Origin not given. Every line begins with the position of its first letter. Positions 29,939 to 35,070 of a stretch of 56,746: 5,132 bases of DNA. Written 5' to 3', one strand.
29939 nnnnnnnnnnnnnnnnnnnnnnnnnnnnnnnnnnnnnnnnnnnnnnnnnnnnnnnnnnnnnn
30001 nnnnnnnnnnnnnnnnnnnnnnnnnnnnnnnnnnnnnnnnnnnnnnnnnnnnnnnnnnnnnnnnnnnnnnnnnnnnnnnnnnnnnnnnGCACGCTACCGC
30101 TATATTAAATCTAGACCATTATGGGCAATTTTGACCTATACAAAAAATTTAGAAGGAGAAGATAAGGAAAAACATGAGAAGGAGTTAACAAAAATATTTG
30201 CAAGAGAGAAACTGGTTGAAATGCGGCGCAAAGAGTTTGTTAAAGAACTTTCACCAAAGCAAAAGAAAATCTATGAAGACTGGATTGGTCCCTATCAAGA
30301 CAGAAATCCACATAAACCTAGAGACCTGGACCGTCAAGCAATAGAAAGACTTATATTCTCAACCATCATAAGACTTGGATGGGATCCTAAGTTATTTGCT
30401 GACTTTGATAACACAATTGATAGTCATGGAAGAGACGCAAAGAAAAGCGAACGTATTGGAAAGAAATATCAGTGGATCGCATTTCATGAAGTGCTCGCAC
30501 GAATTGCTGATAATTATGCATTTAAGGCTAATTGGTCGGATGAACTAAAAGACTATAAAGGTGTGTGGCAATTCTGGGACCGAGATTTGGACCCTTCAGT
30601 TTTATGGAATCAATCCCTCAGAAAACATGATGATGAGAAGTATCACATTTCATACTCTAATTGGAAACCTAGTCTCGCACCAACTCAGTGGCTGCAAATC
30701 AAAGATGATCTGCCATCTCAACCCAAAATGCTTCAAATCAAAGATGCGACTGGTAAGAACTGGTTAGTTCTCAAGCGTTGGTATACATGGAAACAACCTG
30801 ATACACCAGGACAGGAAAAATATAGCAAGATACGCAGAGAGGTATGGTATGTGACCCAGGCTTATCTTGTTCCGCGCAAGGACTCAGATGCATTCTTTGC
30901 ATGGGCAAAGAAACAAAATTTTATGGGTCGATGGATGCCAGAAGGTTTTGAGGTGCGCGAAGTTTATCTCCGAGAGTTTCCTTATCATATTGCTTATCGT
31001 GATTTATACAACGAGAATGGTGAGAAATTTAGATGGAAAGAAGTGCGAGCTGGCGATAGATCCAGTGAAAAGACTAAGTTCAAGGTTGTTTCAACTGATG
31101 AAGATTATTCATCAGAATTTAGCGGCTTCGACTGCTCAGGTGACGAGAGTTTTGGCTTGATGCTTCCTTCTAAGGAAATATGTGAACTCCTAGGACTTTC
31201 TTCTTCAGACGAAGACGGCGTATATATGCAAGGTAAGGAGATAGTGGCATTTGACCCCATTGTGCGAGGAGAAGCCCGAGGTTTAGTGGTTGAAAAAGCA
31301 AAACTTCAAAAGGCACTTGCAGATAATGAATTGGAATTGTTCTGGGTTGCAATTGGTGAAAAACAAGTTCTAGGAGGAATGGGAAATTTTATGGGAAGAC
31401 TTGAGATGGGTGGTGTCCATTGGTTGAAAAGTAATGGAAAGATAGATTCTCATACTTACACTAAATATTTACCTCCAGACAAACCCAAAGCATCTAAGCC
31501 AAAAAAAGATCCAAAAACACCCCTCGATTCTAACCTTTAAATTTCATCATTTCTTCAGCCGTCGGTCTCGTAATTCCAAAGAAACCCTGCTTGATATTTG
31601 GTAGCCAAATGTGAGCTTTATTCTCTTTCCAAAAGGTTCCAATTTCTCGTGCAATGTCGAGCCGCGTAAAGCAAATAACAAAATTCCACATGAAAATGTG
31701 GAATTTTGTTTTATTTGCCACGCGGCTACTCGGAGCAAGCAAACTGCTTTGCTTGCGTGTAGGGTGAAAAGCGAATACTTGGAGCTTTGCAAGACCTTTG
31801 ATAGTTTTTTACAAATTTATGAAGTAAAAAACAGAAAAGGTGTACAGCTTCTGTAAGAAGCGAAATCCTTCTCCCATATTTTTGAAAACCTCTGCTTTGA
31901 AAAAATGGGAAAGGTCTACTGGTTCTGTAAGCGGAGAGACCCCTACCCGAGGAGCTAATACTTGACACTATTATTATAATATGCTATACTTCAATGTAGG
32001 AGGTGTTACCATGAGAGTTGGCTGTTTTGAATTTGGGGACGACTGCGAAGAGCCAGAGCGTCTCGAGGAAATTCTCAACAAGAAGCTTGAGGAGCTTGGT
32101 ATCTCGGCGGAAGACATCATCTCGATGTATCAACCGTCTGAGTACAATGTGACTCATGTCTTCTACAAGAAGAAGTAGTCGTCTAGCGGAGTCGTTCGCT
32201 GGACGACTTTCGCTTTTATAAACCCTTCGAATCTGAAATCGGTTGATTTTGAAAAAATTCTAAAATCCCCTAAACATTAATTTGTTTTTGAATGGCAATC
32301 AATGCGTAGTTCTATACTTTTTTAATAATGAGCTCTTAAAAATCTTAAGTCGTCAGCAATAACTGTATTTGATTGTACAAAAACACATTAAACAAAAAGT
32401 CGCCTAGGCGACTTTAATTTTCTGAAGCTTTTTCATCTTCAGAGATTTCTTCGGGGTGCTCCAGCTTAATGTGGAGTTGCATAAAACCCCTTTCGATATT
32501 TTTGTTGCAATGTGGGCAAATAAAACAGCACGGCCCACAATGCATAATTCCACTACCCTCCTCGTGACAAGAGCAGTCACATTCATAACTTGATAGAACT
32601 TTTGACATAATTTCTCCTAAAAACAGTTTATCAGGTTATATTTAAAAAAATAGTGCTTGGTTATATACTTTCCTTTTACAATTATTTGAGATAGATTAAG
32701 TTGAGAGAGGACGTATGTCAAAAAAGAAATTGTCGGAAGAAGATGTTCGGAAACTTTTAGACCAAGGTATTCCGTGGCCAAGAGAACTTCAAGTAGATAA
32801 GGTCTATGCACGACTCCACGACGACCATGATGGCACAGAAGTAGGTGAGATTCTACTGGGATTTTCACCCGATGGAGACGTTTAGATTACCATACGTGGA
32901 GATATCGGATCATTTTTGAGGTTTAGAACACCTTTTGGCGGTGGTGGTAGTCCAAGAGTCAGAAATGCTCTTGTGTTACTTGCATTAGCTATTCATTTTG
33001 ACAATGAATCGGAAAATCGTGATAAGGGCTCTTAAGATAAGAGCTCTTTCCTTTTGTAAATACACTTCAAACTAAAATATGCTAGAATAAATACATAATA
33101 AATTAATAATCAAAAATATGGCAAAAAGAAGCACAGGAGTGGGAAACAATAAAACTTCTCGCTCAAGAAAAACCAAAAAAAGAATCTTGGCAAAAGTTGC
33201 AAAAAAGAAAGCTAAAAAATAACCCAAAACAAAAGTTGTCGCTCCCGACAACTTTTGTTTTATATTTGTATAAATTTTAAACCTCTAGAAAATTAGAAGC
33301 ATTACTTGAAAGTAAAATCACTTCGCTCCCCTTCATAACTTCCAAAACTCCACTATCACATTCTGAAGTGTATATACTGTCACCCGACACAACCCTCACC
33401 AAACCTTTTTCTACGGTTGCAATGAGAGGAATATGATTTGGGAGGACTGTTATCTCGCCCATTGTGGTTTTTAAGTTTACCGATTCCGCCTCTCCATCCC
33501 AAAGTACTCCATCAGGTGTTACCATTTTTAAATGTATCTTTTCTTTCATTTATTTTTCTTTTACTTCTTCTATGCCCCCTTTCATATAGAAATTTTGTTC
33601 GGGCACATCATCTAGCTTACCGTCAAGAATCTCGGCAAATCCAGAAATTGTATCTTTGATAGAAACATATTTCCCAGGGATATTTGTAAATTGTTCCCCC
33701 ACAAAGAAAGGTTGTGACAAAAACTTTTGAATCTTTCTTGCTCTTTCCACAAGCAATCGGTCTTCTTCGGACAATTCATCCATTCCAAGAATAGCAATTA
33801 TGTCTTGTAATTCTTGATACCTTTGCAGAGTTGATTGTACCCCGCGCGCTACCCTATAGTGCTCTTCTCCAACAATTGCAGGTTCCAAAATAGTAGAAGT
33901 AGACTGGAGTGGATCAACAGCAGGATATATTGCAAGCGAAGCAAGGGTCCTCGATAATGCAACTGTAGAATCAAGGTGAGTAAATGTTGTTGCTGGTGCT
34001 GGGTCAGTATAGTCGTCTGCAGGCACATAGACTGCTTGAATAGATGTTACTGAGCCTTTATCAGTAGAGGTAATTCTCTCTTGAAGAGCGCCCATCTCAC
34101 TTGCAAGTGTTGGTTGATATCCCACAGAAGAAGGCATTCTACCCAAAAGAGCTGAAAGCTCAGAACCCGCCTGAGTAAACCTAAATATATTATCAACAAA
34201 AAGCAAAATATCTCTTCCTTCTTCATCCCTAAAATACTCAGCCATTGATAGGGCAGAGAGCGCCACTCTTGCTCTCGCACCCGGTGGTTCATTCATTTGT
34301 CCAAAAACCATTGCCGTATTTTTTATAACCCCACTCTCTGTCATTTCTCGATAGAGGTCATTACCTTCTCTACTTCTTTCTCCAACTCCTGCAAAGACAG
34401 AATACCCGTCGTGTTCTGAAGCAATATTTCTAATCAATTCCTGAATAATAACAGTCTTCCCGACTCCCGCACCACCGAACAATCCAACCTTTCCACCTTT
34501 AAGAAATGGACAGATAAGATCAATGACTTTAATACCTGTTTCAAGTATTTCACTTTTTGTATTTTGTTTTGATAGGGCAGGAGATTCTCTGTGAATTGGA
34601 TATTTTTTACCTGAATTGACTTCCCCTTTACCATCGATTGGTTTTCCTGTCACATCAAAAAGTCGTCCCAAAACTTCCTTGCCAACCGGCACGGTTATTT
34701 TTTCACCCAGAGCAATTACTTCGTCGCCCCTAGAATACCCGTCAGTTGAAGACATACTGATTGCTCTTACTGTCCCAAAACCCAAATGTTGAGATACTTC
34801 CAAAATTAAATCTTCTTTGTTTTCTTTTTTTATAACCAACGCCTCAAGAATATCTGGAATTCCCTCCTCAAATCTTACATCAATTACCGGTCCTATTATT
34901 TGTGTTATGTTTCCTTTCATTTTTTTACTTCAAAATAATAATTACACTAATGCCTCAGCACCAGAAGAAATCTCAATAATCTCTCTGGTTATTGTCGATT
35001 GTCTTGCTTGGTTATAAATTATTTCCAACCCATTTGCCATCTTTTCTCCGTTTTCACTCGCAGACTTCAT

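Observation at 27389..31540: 1383-aa STAND/NACHT-like NTPase with unassigned N- and C-terminal domains: candidate novel single-gene defence system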

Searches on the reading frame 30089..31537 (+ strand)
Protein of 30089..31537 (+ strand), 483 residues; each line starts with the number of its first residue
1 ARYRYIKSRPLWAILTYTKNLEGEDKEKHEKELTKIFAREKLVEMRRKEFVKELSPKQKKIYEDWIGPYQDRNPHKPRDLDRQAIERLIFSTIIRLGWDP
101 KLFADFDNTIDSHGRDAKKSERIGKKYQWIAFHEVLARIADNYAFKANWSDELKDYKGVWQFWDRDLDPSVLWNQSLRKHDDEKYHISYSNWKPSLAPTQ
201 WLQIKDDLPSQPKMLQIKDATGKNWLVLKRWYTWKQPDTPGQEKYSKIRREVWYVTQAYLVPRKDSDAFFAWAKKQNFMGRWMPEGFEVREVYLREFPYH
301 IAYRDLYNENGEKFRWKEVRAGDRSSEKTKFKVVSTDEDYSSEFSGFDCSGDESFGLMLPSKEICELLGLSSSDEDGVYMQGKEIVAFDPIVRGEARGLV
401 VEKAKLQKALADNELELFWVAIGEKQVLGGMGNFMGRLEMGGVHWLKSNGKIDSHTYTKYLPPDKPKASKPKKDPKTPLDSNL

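Call 42: search_solved_structures(query=window:30089-31537:+, max_evalue=0.001, show_alignments=1)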
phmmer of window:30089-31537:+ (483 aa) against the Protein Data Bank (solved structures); distinct sequences matched with E-value up to 0.001: 1.
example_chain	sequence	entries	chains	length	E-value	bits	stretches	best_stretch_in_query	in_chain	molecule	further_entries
9o4e_A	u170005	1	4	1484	1.4e-54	189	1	43-455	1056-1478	AVAST type 2 anti-phage system protein Avs2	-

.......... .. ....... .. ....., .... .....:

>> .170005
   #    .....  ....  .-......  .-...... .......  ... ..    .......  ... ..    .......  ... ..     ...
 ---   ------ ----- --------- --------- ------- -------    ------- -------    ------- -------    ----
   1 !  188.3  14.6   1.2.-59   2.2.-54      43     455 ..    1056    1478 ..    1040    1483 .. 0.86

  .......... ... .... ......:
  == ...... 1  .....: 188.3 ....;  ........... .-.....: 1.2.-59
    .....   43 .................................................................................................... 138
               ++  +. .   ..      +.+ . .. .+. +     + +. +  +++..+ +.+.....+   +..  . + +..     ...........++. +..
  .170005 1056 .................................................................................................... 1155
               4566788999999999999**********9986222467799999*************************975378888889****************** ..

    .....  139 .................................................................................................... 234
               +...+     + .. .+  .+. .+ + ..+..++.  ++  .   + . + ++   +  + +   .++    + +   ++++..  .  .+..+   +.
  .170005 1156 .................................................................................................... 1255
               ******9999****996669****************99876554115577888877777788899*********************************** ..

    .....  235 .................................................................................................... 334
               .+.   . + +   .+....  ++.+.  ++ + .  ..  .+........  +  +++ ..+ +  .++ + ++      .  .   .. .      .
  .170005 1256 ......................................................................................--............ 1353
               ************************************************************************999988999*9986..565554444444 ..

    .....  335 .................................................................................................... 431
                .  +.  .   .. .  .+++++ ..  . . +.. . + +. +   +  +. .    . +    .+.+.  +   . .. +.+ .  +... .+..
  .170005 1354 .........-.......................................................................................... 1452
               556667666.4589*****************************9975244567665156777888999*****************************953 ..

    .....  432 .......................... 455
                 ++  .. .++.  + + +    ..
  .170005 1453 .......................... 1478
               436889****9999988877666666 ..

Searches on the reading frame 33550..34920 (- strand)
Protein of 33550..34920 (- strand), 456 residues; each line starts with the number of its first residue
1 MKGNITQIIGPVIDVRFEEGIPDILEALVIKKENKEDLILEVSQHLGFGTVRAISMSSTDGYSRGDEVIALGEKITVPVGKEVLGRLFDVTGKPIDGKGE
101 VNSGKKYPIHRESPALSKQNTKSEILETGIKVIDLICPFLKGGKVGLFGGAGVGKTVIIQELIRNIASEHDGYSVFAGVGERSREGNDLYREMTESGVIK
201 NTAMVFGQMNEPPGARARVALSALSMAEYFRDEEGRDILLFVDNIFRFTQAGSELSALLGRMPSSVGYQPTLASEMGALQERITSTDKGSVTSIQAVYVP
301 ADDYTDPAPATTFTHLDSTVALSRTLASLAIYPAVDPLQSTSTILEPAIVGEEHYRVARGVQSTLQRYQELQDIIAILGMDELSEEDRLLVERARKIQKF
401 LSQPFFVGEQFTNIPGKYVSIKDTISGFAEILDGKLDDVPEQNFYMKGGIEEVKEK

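Call 14: search_protein_families(library=pfam, proteins=[window:33550-34920:-], max_evalue=0.01)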
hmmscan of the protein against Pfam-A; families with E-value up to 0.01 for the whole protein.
window:33550-34920:- (456 aa): 5 families
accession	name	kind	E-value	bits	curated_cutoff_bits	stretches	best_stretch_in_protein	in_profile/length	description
PF00006.31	ATP-synt_ab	-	2.2e-73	246.9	29.5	1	129-342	1-213/213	ATP synthase alpha/beta family, nucleotide-binding domain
PF02874.29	ATP-synt_ab_N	-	5e-17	62.6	20.9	1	5-72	1-69/69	ATP synthase alpha/beta family, beta-barrel domain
PF22919.1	ATP-synt_VA_C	-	7.6e-17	61.6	24.7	1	348-423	6-83/101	C-terminal domain of V and A type ATP synthase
PF06745.19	ATPase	-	0.0054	16.6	26.6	1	127-198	2-72/231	KaiC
PF01637.24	ATPase_2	-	0.0065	16.7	33.2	0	147-249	25-123/225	ATPase domain predominantly from Archaea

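Call 53: find_related_loci(query=window:33550-34917:-, collection=genome_contigs, flank=6000)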
Query window:33550-34917:- (455 aa) in genome_contigs; peptide patterns used: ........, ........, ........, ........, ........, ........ (x = any residue, [..] = any of these).
600 stretches matched a pattern (row limit reached: there are more); 598 encode a relative of the query (tblastn E <= 1e-3); the best 80 are kept; 80 distinct loci.
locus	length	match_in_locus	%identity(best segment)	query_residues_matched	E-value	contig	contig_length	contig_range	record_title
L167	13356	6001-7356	74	2-453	0e+0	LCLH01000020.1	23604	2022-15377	MAG: Candidatus Magasanikbacteria bacterium GW2011_GWC2_45_8 UX20_C0020, whole genome shotgun sequence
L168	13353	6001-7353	75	2-452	0e+0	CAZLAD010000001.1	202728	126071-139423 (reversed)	MAG TPA_asm: uncultured Candidatus Saccharibacteria bacterium isolate SRP278252_co2_797 genome assembly, contig: NODE_61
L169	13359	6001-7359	74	1-453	0e+0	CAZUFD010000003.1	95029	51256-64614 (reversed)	MAG TPA_asm: uncultured Gammaproteobacteria bacterium isolate SRP269290_co6_41 genome assembly, contig: NODE_46_length_9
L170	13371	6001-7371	73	2-454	0e+0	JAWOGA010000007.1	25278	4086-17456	MAG: Candidatus Moraniibacteriota bacterium isolate BLK6-3.bin.191 k191_270437, whole genome shotgun sequence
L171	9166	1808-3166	71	1-453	0e+0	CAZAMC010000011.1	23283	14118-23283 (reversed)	MAG TPA_asm: uncultured Gammaproteobacteria bacterium isolate SRP173033_co2_64 genome assembly, contig: NODE_808_length_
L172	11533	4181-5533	73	2-454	0e+0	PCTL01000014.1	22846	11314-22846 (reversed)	MAG: Candidatus Lloydbacteria bacterium CG22_combo_CG10-13_8_21_14_all_47_15 CG22_scaffold_1227_c, whole genome shotgun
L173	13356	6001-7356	73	1-452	0e+0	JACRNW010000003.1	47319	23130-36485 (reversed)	MAG: Candidatus Falkowbacteria bacterium isolate NC_groundwater_1945_Pr3_S-0.2um_44_4 scaffold_249435, whole genome shot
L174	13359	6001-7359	72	1-452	0e+0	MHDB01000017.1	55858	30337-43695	MAG: Candidatus Woykebacteria bacterium RIFCSPLOWO2_01_FULL_43_14 rifcsplowo2_01_scaffold_2194, whole genome shotgun seq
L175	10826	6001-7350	71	2-452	0e+0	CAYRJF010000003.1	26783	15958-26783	MAG TPA_asm: uncultured Gammaproteobacteria bacterium isolate binchicken_co13_456 genome assembly, contig: NODE_2261_len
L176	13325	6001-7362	69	2-455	0e+0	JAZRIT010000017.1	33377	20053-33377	MAG: Faecousia sp. isolate T1900045470_YK20190161.MAGScoT_cleanbin_000033 SGB_7238_k141_1725126, whole genome shotgun se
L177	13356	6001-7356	72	2-453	0e+0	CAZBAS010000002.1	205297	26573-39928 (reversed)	MAG TPA_asm: uncultured Candidatus Saccharibacteria bacterium isolate SRP278252_co1_116 genome assembly, contig: NODE_42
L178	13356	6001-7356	71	2-454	0e+0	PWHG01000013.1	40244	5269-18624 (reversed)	MAG: Candidatus Falkowbacteria bacterium isolate T1Sed10_134 T1-Sed10-C587, whole genome shotgun sequence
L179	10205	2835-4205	71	1-453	0e+0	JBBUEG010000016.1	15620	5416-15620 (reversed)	MAG: Patescibacteria group bacterium isolate H52-bin073_1 H52_bin073_1_000000000016, whole genome shotgun sequence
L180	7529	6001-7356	70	2-452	0e+0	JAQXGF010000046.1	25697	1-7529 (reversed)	MAG: Lachnospiraceae bacterium isolate SUG1168 k141_4954690, whole genome shotgun sequence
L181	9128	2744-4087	71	1-449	0e+0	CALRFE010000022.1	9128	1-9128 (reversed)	MAG: Candidatus Nomurabacteria bacterium isolate Ike-100m-32 genome assembly, contig: Ike-100-c2754, whole genome shotgu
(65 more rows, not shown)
